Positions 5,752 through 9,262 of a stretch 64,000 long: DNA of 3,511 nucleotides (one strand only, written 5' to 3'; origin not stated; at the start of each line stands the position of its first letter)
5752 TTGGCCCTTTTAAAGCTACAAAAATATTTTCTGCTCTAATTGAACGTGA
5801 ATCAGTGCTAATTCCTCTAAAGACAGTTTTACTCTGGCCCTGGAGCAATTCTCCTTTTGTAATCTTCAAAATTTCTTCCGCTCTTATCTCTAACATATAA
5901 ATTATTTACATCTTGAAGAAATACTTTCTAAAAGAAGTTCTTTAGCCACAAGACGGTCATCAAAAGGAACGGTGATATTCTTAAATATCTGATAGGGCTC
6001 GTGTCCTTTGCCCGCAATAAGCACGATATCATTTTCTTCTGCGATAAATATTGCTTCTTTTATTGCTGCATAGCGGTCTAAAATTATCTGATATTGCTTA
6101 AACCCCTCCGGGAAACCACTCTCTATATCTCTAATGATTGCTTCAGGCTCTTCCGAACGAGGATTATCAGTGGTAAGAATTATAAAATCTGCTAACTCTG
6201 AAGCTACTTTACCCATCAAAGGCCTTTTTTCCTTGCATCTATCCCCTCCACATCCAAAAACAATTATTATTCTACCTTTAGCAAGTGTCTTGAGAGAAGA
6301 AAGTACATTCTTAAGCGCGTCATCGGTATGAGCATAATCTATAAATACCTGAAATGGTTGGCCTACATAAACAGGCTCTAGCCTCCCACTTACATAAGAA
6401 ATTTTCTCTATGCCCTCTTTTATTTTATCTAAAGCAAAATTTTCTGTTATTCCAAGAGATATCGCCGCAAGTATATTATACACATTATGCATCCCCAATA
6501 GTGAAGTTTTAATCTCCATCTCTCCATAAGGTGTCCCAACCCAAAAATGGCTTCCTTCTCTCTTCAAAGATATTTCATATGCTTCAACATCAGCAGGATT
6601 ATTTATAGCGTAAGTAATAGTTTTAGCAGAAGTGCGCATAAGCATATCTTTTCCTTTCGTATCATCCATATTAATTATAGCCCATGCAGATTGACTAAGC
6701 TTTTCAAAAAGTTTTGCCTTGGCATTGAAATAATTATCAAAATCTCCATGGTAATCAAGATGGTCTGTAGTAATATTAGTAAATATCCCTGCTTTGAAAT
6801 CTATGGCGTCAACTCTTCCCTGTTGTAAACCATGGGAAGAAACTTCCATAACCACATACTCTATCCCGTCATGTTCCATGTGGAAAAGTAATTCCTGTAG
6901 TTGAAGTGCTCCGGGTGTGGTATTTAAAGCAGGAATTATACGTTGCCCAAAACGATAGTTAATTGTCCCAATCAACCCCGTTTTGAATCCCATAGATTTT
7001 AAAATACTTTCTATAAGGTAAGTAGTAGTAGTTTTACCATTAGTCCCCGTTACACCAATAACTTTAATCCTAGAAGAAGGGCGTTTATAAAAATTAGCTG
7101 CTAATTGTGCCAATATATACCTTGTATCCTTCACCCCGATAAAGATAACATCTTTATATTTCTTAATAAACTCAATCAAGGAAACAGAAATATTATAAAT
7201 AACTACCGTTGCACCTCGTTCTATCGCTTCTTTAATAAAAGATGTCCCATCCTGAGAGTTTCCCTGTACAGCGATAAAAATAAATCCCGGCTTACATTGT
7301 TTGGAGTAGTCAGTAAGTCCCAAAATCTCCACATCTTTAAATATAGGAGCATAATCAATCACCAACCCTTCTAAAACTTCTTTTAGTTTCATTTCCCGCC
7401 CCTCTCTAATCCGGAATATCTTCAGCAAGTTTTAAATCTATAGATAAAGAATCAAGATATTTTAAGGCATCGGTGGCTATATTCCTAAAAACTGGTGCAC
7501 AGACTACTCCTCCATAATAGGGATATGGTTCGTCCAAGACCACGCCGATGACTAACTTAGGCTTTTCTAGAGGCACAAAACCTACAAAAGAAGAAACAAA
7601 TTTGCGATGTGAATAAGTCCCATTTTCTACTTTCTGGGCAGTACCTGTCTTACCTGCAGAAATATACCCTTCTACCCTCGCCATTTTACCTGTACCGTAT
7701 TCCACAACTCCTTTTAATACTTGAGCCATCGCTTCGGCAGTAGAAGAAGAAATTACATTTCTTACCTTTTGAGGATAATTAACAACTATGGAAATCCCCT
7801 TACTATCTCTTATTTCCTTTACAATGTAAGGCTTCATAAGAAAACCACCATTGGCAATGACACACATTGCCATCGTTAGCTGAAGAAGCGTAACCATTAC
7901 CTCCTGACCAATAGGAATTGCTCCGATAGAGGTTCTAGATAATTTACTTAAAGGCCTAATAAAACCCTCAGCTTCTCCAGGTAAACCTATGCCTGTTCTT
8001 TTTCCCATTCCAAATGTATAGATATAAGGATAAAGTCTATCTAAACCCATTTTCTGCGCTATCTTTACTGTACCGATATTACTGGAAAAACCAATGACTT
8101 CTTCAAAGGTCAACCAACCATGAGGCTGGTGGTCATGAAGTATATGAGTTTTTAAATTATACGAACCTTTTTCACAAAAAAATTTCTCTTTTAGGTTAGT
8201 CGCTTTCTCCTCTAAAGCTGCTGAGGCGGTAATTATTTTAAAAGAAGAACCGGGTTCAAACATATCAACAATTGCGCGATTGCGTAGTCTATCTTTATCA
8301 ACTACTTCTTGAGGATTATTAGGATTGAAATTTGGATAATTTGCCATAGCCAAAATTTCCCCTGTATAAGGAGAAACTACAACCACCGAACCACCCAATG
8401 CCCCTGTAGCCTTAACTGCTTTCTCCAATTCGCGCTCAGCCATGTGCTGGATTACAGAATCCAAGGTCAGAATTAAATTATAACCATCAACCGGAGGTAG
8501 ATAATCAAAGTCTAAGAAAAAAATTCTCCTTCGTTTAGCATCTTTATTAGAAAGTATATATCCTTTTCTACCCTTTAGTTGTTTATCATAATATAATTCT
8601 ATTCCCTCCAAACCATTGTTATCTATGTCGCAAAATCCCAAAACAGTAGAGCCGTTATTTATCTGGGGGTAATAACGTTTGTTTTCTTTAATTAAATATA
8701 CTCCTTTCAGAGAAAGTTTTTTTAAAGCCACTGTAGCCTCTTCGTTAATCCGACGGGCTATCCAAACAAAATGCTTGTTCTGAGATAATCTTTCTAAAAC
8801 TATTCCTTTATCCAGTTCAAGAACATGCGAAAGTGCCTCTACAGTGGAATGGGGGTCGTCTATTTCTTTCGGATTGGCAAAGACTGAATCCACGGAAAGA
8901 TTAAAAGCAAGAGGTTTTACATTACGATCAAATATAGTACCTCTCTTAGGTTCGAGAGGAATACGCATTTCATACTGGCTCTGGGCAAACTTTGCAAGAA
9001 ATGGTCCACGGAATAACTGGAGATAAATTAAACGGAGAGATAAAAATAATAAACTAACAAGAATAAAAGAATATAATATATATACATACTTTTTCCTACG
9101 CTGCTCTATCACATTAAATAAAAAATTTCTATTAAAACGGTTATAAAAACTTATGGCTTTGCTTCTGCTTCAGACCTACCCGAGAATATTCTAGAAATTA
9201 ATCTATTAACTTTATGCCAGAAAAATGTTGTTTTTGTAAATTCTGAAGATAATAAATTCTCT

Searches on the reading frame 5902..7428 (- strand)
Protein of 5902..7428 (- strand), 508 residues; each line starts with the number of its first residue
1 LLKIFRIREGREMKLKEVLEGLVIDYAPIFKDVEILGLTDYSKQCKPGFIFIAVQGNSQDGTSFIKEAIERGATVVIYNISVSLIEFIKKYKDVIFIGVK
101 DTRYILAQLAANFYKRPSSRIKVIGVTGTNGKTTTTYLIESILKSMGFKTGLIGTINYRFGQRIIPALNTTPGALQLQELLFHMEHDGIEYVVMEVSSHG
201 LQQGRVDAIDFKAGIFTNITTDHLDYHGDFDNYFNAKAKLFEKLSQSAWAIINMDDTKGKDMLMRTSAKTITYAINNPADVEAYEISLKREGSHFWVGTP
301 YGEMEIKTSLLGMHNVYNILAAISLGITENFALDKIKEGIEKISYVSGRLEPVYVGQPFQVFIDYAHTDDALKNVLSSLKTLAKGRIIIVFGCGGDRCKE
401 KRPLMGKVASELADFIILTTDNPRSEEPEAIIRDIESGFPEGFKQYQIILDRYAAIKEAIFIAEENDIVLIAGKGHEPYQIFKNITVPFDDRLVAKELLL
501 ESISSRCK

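Call 33: search_protein_families(library=pfam, proteins=[window:5902-7428:-], max_evalue=0.00001)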
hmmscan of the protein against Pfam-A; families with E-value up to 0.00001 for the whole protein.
window:5902-7428:- (508 aa): 3 families
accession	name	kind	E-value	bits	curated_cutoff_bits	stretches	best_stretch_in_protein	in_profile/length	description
PF08245.18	Mur_ligase_M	-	1.3e-62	211.8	24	1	126-325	1-199/200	Mur ligase middle domain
PF02875.26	Mur_ligase_C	-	3.7e-33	115.5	28.4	1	348-475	1-127/127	Mur ligase, glutamate ligase domain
PF01225.30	Mur_ligase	-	2.8e-06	28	21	1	42-114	9-95/95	Mur ligase family, catalytic domain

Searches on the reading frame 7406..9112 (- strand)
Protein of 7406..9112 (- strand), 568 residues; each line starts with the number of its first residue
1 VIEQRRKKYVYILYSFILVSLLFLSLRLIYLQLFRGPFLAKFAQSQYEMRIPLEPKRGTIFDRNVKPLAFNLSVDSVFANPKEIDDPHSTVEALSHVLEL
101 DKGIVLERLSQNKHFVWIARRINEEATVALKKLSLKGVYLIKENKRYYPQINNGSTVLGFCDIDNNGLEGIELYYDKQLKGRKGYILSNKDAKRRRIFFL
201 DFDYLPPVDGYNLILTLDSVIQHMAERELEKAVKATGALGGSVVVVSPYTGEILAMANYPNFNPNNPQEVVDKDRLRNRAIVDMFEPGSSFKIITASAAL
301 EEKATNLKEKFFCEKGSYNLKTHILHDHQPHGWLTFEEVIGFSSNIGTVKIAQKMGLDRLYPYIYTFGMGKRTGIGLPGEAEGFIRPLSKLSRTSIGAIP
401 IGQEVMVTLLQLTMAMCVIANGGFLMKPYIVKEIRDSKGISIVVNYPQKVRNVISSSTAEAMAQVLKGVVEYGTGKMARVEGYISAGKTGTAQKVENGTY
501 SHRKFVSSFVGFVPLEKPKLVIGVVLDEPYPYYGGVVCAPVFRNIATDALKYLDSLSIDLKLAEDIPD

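Call 33: search_protein_families(library=pfam, proteins=[window:7406-9112:-], max_evalue=0.00001)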
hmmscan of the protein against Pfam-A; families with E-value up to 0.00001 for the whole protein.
window:7406-9112:- (568 aa): 2 families
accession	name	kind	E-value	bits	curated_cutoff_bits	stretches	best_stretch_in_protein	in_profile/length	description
PF00905.27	Transpeptidase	-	1.9e-75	254.3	22.1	1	241-545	1-297/299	Penicillin binding protein transpeptidase domain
PF03717.20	PBP_dimer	-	1.1e-17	65.4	24.4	1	53-195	2-174/180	Penicillin-binding Protein dimerisation domain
